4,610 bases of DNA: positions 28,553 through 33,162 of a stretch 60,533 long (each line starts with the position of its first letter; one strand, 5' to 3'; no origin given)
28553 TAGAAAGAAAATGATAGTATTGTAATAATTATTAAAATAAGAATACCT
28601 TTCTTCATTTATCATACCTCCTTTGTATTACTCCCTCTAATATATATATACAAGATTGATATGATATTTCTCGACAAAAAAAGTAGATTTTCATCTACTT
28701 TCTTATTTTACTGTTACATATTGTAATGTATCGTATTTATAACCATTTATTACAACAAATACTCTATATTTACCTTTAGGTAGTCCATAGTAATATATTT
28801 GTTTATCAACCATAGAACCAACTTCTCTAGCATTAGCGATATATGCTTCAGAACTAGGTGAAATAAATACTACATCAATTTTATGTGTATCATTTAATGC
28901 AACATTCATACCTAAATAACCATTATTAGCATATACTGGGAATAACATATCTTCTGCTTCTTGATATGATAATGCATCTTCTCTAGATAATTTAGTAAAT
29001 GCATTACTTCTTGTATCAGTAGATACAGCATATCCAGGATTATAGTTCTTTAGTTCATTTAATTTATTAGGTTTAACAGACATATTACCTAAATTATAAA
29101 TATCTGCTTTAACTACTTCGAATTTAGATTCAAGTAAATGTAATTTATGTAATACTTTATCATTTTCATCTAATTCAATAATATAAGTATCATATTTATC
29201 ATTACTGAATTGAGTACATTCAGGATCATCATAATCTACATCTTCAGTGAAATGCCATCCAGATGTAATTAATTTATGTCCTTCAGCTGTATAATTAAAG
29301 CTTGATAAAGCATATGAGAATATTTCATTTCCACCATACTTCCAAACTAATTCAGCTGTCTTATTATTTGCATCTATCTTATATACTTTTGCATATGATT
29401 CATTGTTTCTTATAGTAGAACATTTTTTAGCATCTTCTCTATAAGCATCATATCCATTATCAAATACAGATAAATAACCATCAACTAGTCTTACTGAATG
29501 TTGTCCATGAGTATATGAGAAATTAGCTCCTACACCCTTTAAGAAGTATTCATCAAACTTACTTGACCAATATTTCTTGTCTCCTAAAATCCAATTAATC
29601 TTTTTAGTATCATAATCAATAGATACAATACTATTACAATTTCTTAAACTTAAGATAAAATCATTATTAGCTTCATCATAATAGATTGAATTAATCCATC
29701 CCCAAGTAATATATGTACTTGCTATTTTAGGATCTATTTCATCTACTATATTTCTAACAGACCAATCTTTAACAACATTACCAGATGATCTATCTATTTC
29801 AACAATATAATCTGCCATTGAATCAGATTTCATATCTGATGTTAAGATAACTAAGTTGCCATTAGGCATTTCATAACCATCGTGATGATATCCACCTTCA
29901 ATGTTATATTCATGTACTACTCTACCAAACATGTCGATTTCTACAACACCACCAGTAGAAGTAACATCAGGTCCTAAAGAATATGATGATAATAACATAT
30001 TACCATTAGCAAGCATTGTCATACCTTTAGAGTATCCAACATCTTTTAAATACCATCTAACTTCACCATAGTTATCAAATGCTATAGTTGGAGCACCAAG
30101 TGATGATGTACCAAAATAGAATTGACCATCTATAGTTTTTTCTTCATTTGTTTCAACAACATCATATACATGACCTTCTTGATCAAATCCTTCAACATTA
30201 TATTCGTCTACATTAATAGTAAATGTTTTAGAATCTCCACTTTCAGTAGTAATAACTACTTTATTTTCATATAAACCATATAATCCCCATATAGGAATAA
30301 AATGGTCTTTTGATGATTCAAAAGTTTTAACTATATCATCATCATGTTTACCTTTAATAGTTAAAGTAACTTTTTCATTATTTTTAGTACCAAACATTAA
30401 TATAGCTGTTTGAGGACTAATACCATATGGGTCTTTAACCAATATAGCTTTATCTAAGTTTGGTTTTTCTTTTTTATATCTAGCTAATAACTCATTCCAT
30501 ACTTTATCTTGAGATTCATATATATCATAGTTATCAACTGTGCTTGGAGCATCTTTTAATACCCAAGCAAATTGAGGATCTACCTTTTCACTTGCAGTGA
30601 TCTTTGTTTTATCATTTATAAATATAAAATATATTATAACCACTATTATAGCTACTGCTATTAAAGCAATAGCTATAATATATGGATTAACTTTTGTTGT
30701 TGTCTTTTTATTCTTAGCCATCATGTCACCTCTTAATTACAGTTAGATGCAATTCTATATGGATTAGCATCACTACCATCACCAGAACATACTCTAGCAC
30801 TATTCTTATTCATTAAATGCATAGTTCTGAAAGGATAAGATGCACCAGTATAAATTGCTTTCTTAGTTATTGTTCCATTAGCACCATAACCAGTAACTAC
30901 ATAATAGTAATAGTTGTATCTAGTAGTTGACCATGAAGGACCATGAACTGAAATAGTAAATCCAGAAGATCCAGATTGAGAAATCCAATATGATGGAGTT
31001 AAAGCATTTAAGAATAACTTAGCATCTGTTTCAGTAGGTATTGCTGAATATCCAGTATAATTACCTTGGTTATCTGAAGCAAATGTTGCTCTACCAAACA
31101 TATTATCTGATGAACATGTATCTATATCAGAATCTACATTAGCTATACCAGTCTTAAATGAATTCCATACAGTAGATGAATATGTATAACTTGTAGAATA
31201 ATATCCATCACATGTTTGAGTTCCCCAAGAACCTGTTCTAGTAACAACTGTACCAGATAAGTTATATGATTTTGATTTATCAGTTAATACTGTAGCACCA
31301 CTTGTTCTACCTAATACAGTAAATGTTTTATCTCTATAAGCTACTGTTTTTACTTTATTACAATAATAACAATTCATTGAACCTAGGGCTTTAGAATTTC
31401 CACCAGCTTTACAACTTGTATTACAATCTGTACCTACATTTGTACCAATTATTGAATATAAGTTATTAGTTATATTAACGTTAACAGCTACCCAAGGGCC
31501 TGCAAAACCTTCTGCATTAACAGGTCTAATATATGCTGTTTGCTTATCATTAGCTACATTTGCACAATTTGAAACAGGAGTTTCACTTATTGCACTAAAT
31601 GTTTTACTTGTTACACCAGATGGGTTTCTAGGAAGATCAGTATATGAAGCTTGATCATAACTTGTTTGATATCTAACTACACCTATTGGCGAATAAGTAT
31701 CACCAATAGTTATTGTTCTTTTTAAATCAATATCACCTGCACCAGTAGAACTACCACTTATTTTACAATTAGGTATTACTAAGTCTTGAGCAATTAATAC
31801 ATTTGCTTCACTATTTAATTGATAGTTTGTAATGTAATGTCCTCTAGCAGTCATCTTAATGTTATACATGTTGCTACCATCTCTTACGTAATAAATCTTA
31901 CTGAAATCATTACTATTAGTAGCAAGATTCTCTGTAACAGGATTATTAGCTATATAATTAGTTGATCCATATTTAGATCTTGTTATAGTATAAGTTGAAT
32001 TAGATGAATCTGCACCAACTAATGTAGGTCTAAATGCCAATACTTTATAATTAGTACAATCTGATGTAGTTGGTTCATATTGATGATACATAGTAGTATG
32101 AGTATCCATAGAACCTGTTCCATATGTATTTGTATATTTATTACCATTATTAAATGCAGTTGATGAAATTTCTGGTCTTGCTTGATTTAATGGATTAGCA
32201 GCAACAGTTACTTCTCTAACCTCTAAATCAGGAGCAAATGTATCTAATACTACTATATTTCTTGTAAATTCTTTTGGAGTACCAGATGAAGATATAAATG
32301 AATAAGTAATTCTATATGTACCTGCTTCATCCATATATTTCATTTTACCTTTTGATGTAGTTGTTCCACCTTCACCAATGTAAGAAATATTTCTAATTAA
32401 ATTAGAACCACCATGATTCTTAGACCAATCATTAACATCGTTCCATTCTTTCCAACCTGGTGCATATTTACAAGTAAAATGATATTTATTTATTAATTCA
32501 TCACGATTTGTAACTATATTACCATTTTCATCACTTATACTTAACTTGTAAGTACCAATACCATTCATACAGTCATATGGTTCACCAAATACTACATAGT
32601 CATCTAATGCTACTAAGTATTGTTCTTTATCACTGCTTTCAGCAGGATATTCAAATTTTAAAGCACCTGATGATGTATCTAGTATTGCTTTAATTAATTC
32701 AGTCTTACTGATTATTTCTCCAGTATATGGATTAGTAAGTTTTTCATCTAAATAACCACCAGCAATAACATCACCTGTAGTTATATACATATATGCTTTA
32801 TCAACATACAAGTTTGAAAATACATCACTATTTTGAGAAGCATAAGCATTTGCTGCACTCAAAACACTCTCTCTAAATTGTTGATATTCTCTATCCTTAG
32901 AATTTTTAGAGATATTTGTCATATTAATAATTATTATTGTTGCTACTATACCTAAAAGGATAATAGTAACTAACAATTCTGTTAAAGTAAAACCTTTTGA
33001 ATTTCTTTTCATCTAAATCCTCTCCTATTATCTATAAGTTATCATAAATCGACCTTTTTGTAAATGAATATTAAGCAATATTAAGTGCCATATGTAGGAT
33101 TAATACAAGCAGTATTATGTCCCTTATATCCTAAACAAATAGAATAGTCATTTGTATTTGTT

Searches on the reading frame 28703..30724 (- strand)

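Call 57: search_protein_families(library=pfam, proteins=[window:28703-30724:-], max_evalue=0.00001)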
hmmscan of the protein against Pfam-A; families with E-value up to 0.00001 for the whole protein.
window:28703-30724:- (673 aa): 3 families
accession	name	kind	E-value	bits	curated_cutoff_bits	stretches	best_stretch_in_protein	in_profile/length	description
PF05935.17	Arylsulfotrans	-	1.5e-64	218.8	24.2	1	194-494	8-337/374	Arylsulfotransferase (ASST)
PF17425.8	Arylsulfotran_N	-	1.2e-14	54.6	24.2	1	96-172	3-85/88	Arylsulfotransferase Ig-like domain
PF14269.12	Arylsulfotran_2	-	4.8e-12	46.3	27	1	236-489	3-280/301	Arylsulfotransferase (ASST)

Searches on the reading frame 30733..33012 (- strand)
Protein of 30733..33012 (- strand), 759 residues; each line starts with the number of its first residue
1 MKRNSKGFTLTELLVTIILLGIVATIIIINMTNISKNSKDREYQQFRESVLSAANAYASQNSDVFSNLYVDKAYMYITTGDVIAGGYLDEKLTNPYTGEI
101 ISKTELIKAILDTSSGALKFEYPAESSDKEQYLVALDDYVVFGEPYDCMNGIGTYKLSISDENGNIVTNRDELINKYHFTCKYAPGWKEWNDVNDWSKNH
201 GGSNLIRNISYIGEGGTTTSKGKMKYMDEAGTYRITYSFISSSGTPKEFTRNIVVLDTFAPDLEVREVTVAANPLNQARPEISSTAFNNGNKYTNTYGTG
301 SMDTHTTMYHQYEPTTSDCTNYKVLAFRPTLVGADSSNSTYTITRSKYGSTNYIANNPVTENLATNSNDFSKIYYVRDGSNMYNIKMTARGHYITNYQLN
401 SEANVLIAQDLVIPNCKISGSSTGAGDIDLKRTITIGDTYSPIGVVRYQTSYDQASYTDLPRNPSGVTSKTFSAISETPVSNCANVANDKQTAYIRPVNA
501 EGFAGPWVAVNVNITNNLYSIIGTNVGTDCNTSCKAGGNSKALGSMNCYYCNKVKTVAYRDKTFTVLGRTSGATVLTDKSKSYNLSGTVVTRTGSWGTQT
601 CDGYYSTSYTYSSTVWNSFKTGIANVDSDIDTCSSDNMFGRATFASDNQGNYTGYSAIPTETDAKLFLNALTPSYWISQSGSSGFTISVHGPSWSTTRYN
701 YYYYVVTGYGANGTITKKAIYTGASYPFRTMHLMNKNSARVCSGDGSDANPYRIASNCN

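Call 60: search_protein_families(library=pfam, proteins=[window:30733-33012:-], max_evalue=0.00001)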
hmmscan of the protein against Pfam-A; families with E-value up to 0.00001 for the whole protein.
window:30733-33012:- (759 aa): 1 family
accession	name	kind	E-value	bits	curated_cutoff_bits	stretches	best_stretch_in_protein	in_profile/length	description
PF07963.17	N_methyl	-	2e-07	30.7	21.2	1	2-27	1-26/27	Prokaryotic N-terminal methylation motif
